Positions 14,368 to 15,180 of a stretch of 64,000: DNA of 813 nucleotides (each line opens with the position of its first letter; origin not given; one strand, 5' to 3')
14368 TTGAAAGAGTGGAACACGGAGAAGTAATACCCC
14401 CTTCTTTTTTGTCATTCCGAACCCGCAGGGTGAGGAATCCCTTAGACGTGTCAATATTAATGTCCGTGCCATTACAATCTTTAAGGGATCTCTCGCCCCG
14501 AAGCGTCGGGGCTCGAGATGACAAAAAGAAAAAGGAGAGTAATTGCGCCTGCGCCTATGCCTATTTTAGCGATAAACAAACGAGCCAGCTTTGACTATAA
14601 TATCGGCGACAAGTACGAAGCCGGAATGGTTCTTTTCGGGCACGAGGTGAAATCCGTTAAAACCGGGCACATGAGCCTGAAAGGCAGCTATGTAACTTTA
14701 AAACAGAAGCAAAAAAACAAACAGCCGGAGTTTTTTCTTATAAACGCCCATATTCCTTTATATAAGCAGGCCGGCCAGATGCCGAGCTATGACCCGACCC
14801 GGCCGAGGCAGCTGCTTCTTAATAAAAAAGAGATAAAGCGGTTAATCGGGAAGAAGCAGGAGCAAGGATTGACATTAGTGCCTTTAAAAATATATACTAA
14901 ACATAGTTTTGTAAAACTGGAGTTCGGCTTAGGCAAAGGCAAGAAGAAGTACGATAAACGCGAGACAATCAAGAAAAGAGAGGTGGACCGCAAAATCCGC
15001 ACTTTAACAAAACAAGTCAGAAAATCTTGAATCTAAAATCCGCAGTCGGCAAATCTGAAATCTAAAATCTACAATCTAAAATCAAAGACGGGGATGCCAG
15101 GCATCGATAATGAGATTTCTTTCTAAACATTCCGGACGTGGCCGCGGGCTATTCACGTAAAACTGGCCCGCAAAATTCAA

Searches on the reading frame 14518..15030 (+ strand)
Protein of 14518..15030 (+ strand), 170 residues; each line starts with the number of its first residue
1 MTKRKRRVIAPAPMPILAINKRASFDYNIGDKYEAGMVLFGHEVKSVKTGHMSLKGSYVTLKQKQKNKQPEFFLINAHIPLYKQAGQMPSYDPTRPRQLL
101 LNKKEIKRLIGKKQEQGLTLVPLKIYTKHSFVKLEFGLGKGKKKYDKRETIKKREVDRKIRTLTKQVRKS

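Call 12: search_protein_families(library=pfam, proteins=[window:14518-15030:+])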
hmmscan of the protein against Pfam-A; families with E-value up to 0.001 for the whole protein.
window:14518-15030:+ (170 aa): 1 family
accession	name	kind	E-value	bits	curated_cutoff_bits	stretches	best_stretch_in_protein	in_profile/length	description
PF01668.23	SmpB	-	2.1e-49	167.6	27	1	18-165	2-142/143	SmpB protein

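Call 15: find_related_loci(query=window:14518-15030:+, collection=genome_contigs, flank=6000)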
Query window:14518-15030:+ (170 aa) in genome_contigs; peptide patterns used: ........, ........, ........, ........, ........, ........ (x = any residue, [..] = any of these).
600 stretches matched a pattern (row limit reached: there are more); 522 encode a relative of the query (tblastn E <= 1e-3); the best 80 are kept; 80 distinct loci.
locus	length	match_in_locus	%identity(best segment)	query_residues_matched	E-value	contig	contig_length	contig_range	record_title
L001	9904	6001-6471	76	14-170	9e-78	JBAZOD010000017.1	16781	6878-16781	MAG: Patescibacteria group bacterium isolate SO_2017_LW4_86 scaffold_6714_c1_LW137-91_2017, whole genome shotgun sequenc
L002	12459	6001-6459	74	14-166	1e-74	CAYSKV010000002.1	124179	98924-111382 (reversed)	MAG TPA_asm: uncultured Gammaproteobacteria bacterium isolate binchicken_co154_6 genome assembly, contig: NODE_93_length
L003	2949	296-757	73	14-167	7e-75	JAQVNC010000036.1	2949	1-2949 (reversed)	MAG: Patescibacteria group bacterium isolate STF1_148 NODE_163253_length_2949_cov_3.708009_Sandtown_F1, whole genome sho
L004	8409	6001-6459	75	14-166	5e-74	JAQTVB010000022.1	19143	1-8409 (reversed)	MAG: Patescibacteria group bacterium isolate STB_78 NODE_6532_length_19143_cov_3.613589_Sandtown_B, whole genome shotgun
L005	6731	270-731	73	14-167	1e-73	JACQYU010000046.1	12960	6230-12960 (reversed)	MAG: Candidatus Falkowbacteria bacterium isolate NC_groundwater_1549_Pr4_S-0.65um_40_6 SR1-18-Sp65_coassembly_scaffold_1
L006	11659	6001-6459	71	14-166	6e-72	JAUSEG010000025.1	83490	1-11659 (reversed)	MAG: bacterium isolate E14_maxbin.173 E14_k141_559792, whole genome shotgun sequence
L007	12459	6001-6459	71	14-166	3e-71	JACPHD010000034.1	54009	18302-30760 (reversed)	MAG: Parcubacteria group bacterium isolate NC_groundwater_405_Ag_B-0.1um_41_14 GD18-4_B1_scaffold_1248198, whole genome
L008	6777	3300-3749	71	14-165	2e-68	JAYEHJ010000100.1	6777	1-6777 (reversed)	MAG: Patescibacteria group bacterium isolate MAG221 MAG221_100, whole genome shotgun sequence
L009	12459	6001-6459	67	14-166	3e-67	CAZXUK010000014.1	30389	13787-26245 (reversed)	MAG TPA_asm: uncultured Gammaproteobacteria bacterium isolate binchicken_co13_442 genome assembly, contig: NODE_1807_len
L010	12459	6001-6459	66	14-168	2e-66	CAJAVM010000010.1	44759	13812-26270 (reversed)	uncultured bacterium isolate Loc080925-6m_bin-0519 genome assembly, contig: bin-0519:10/27, whole genome shotgun sequenc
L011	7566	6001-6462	65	14-169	3e-65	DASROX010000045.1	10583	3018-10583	MAG TPA_asm: Candidatus Saccharimonadales bacterium isolate SMAG_U10279 k141_144577, whole genome shotgun sequence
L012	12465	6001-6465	68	14-166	2e-65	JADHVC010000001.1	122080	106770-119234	MAG: Patescibacteria group bacterium isolate BS150m-G62 BS-150m-C73, whole genome shotgun sequence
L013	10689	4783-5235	67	14-166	2e-65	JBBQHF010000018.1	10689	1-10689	MAG: Patescibacteria group bacterium isolate Co_metawrap_919 Cmw_919_k141_29694569_length_10689_cov_15.9943, whole genom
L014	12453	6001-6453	66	14-166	3e-64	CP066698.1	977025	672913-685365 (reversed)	MAG: Candidatus Falkowbacteria bacterium isolate NC_groundwater_1683_Pr3_B-0.1um_40_26 chromosome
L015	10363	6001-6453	64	14-166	2e-63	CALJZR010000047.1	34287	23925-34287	MAG TPA_asm: uncultured bacterium isolate SRR3330157_bin.27_CONCOCT_v1.1_MAG genome assembly, contig: ERZ724089.935, who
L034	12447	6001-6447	61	12-166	1e-52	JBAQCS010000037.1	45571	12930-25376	MAG: Patescibacteria group bacterium isolate MFD12010_ilm_asm_bin15 k127_83688, whole genome shotgun sequence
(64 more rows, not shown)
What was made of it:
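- On STRR repeats: The host is a Patescibacterium (call 15).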

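Call 27: find_encoding_contigs(protein=window:14518-15030:+, flank=10000, max_places=10)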
Protein window:14518-15030:+ (170 aa): no gene with exactly this product is on record in the collection.
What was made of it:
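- Tried and rejected: SmpB is not on record (call 27).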
